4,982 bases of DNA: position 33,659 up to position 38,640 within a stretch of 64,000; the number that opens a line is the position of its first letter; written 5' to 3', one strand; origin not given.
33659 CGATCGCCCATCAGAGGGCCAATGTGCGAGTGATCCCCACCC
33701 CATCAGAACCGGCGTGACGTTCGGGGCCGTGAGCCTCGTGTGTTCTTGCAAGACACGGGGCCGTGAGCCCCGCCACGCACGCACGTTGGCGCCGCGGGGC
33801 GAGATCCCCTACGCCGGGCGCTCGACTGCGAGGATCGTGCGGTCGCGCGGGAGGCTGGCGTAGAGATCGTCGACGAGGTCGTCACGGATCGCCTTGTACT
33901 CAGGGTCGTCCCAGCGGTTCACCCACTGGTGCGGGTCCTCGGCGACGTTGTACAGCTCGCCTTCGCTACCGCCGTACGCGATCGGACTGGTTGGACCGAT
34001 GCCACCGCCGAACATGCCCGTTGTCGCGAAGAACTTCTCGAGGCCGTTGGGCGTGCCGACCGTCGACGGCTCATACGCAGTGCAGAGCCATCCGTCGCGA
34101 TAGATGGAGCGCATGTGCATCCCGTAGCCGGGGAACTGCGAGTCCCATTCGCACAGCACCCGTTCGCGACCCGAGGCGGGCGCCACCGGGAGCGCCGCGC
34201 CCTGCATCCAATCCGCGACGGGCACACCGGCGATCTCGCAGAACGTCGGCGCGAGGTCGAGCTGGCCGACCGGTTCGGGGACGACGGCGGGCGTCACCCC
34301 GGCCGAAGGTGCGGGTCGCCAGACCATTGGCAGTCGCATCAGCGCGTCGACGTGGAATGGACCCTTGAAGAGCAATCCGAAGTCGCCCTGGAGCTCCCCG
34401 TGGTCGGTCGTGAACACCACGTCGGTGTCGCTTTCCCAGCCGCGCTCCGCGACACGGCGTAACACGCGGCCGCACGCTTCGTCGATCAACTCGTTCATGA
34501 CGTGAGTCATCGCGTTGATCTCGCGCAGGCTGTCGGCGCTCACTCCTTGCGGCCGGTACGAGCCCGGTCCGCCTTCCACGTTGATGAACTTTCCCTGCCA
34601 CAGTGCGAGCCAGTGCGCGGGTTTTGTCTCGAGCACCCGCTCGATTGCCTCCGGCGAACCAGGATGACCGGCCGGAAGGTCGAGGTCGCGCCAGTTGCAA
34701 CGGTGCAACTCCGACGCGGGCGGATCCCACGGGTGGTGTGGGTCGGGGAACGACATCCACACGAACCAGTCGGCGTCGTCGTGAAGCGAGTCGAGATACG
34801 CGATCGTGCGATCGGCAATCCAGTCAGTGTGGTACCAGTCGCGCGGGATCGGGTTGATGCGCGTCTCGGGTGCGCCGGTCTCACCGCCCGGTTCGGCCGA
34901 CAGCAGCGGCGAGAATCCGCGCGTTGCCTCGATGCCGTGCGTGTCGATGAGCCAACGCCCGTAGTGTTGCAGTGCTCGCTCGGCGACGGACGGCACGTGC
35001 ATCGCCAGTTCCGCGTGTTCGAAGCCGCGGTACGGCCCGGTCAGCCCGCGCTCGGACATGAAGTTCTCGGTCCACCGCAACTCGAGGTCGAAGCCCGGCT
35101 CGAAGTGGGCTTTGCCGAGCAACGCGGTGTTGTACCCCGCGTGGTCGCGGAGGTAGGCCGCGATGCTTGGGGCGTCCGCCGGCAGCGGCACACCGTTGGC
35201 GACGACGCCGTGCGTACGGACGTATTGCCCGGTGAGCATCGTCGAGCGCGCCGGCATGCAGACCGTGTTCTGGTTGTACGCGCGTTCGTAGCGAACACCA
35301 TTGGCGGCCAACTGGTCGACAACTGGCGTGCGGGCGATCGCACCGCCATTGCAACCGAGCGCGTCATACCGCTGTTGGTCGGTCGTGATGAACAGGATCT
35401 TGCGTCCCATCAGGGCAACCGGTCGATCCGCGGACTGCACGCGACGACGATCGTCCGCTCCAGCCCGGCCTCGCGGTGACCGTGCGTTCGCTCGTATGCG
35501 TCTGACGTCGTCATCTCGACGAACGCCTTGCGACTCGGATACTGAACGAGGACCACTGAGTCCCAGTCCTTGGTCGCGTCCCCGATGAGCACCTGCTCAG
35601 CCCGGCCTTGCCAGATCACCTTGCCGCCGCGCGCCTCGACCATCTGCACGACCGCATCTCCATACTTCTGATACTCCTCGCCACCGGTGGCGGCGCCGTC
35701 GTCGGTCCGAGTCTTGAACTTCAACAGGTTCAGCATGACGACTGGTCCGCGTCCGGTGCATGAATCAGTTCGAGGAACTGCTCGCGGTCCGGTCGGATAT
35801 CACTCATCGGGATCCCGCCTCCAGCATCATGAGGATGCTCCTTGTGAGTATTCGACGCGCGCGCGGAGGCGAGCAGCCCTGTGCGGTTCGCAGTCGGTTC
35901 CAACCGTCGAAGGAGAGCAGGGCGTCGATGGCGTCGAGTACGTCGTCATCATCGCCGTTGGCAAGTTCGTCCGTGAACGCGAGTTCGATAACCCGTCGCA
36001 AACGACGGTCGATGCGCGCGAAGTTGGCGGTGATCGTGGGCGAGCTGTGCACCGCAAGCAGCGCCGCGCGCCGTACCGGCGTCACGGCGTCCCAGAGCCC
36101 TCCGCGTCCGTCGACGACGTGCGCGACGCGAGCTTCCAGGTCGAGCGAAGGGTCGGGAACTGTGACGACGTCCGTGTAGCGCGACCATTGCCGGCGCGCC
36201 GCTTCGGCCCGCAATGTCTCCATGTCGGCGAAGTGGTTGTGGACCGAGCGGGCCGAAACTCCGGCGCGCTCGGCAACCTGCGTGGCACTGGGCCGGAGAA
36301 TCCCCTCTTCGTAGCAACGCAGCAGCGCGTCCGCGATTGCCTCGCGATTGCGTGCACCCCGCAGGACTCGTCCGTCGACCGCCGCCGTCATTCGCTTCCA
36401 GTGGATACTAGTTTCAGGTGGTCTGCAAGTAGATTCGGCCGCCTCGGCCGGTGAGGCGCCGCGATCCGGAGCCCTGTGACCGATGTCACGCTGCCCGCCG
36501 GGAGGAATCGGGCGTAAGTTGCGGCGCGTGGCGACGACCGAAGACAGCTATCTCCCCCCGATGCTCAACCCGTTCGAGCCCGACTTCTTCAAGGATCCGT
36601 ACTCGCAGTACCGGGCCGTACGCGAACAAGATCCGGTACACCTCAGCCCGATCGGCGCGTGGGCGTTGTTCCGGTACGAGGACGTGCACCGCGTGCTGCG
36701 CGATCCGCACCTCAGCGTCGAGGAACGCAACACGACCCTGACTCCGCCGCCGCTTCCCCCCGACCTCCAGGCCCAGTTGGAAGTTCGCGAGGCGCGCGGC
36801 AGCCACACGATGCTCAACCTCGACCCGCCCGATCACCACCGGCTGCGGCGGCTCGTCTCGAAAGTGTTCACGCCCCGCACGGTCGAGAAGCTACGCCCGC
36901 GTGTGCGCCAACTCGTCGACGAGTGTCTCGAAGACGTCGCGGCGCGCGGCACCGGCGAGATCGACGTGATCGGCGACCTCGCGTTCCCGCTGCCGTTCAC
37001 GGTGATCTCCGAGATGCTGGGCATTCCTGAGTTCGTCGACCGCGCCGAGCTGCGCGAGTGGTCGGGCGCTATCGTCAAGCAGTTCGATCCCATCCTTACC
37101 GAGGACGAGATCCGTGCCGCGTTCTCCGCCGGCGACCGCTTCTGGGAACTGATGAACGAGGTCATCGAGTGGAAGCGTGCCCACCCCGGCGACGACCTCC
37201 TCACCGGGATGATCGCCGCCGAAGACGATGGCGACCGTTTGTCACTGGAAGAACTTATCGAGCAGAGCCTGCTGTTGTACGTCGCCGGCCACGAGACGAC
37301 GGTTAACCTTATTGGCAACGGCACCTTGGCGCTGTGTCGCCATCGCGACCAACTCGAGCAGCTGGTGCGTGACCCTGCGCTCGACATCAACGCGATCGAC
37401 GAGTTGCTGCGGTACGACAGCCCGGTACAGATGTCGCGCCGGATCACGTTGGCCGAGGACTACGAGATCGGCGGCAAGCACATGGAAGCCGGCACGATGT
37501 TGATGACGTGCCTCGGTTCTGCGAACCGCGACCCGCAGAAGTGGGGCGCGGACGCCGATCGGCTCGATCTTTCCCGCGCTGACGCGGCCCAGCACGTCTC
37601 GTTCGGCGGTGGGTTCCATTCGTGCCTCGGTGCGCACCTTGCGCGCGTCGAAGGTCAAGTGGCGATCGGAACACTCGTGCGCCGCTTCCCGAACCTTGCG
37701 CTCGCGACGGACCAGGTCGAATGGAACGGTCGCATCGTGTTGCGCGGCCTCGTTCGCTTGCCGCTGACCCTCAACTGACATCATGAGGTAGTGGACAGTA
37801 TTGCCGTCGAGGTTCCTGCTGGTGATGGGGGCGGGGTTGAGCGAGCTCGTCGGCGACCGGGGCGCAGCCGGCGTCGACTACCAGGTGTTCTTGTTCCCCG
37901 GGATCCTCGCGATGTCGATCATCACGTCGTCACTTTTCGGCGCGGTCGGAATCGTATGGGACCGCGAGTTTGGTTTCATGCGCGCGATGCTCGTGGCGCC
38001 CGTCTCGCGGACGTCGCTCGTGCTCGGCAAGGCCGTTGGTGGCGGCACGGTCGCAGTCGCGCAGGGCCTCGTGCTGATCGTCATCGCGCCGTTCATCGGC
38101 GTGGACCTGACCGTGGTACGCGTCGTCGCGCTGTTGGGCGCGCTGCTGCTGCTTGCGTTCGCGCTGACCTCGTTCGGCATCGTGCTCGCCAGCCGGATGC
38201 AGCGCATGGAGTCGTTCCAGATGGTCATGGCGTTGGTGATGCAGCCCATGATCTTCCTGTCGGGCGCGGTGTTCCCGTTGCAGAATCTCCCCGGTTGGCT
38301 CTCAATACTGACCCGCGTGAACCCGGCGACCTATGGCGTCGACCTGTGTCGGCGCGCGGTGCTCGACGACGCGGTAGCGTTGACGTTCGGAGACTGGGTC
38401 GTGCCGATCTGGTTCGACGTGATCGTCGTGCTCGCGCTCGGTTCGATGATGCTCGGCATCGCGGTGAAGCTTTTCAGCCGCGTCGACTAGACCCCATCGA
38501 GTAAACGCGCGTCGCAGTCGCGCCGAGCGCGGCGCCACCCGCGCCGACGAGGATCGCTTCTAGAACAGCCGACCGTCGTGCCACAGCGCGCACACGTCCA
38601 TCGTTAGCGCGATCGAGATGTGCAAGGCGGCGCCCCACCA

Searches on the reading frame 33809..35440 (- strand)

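Call 64: search_protein_families(library=pfam, proteins=[window:33809-35440:-], max_evalue=0.0001)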
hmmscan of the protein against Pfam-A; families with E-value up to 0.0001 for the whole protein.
window:33809-35440:- (543 aa): 3 families
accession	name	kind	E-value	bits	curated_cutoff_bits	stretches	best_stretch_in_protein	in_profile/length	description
PF00884.28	Sulfatase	-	3.4e-30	105.8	25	1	15-406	3-301/301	Sulfatase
PF01663.27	Phosphodiest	-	3.7e-10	40.3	23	1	17-87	3-70/342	Type I phosphodiesterase / nucleotide pyrophosphatase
PF16347.10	SGSH_C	-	1.7e-07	31.9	29.3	0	361-417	9-64/154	N-sulphoglucosamine sulphohydrolase, C-terminal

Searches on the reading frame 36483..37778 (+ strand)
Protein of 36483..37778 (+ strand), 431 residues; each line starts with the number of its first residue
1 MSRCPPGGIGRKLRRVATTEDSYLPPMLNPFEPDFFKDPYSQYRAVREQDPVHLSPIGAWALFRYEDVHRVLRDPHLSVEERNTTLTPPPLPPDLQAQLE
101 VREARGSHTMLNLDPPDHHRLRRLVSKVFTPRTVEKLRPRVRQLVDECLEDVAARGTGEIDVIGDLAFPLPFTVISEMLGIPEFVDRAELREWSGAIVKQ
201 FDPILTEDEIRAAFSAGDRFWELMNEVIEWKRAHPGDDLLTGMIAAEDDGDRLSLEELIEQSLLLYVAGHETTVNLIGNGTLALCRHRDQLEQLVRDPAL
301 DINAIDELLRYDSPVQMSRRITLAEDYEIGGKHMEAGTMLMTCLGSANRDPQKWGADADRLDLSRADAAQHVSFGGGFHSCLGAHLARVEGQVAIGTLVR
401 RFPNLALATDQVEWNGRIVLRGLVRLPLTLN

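Call 64: search_protein_families(library=pfam, proteins=[window:36483-37778:+], max_evalue=0.0001)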
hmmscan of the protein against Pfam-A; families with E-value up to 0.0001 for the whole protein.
window:36483-37778:+ (431 aa): 1 family
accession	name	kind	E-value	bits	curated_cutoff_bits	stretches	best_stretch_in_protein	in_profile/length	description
PF00067.27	p450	-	1.4e-24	87.2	22.8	2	304-402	327-432/462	Cytochrome P450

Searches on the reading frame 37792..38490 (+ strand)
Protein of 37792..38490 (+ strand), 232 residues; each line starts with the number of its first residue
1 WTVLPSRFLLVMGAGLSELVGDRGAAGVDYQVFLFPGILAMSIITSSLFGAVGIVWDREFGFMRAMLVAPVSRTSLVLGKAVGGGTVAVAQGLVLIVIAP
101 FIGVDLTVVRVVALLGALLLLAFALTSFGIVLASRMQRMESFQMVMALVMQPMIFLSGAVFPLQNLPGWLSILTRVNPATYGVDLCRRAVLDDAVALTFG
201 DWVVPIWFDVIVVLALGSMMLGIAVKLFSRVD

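Call 64: search_protein_families(library=pfam, proteins=[window:37792-38490:+], max_evalue=0.0001)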
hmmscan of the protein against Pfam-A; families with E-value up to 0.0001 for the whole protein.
window:37792-38490:+ (232 aa): 3 families
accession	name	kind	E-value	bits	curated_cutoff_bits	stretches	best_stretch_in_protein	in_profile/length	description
PF01061.29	ABC2_membrane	-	1.9e-29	103.2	26.9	1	27-187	48-207/211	ABC-2 type transporter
PF12698.13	ABC2_membrane_3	-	4.1e-24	85.8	31.6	1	30-225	160-346/347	ABC-2 family transporter protein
PF12679.13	ABC2_membrane_2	-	2.3e-08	34.1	27.2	1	47-232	83-282/283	ABC-2 family transporter protein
